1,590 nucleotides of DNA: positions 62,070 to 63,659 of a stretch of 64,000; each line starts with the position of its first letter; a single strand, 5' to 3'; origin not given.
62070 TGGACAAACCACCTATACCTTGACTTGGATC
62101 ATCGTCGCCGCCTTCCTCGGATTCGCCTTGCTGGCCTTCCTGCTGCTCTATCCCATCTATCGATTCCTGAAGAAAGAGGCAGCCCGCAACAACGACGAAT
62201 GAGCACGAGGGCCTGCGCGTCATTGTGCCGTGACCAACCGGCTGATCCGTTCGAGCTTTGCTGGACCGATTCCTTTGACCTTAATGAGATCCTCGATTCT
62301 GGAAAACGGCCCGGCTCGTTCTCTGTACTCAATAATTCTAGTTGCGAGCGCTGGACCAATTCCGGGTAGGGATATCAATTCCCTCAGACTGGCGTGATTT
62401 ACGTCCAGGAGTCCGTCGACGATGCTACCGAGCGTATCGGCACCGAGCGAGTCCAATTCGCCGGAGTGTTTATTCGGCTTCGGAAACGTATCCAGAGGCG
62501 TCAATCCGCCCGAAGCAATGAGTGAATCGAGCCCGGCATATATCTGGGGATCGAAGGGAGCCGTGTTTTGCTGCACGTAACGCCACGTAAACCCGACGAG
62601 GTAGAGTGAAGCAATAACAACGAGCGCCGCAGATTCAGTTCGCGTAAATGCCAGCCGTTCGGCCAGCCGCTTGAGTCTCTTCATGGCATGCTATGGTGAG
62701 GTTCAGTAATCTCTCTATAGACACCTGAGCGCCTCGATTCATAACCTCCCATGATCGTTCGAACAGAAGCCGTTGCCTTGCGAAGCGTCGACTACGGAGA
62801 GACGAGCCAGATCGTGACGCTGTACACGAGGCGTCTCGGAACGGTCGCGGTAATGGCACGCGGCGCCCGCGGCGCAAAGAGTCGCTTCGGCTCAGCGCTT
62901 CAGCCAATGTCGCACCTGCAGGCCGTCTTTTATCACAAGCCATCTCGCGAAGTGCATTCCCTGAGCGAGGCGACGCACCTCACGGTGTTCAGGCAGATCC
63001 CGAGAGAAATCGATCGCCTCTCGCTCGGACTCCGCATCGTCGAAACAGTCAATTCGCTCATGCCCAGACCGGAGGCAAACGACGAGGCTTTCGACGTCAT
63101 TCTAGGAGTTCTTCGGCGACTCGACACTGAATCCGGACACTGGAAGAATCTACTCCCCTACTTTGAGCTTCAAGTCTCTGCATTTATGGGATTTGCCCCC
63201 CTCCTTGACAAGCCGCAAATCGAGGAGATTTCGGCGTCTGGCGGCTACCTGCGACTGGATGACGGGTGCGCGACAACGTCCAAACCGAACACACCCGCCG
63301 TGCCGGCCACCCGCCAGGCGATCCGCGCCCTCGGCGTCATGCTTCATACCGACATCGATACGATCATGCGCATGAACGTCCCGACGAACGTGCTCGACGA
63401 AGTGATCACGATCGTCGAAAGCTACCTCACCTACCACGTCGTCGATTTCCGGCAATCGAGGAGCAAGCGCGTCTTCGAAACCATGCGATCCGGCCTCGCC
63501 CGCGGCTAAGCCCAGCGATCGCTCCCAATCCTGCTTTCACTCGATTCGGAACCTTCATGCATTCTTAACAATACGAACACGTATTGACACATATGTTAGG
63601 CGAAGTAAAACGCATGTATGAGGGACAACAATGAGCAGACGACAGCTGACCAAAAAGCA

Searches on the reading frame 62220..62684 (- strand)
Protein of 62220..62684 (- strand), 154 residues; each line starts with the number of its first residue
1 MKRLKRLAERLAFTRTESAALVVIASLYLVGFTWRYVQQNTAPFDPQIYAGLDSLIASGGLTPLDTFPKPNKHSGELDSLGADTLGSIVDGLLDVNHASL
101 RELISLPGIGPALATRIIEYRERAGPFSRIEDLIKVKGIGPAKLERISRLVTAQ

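Call 63: search_protein_families(library=pfam, proteins=[window:62220-62684:-], max_evalue=0.0001)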
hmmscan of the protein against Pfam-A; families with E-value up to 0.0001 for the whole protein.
window:62220-62684:- (154 aa): 5 families
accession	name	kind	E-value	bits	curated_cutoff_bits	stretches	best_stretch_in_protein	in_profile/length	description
PF12836.13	HHH_3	-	5.7e-20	71.6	27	1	93-150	6-63/65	Helix-hairpin-helix motif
PF00633.29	HHH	-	1.9e-10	40.5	24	1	95-120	5-30/30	Helix-hairpin-helix motif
PF14520.12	HHH_5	-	8.6e-08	33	27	0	101-119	2-20/57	Helix-hairpin-helix domain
PF06514.17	PsbU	-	1.8e-05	25.1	24.5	1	90-142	12-60/93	Photosystem II 12 kDa extrinsic protein (PsbU)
PF14716.13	HHH_8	-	4.1e-05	24.3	30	0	98-120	45-67/73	Helix-hairpin-helix domain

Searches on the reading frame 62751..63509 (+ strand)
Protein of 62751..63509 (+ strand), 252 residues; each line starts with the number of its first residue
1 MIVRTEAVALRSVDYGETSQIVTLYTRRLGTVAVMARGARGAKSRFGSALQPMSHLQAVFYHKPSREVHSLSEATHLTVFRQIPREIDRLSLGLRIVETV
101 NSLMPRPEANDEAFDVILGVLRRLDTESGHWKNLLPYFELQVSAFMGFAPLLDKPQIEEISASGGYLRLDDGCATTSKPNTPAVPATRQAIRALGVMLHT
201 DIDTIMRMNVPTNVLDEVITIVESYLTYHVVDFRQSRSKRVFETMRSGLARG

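Call 63: search_protein_families(library=pfam, proteins=[window:62751-63509:+], max_evalue=0.0001)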
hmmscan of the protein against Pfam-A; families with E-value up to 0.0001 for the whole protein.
window:62751-63509:+ (252 aa): 2 families
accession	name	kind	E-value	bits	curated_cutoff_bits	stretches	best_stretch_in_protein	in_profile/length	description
PF11967.14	RecO_N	-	2.1e-21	76.1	27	1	1-77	1-77/80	Recombination protein O N terminal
PF02565.21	RecO_C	-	3.2e-17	63.2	22.1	1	86-235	3-154/157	Recombination protein O C terminal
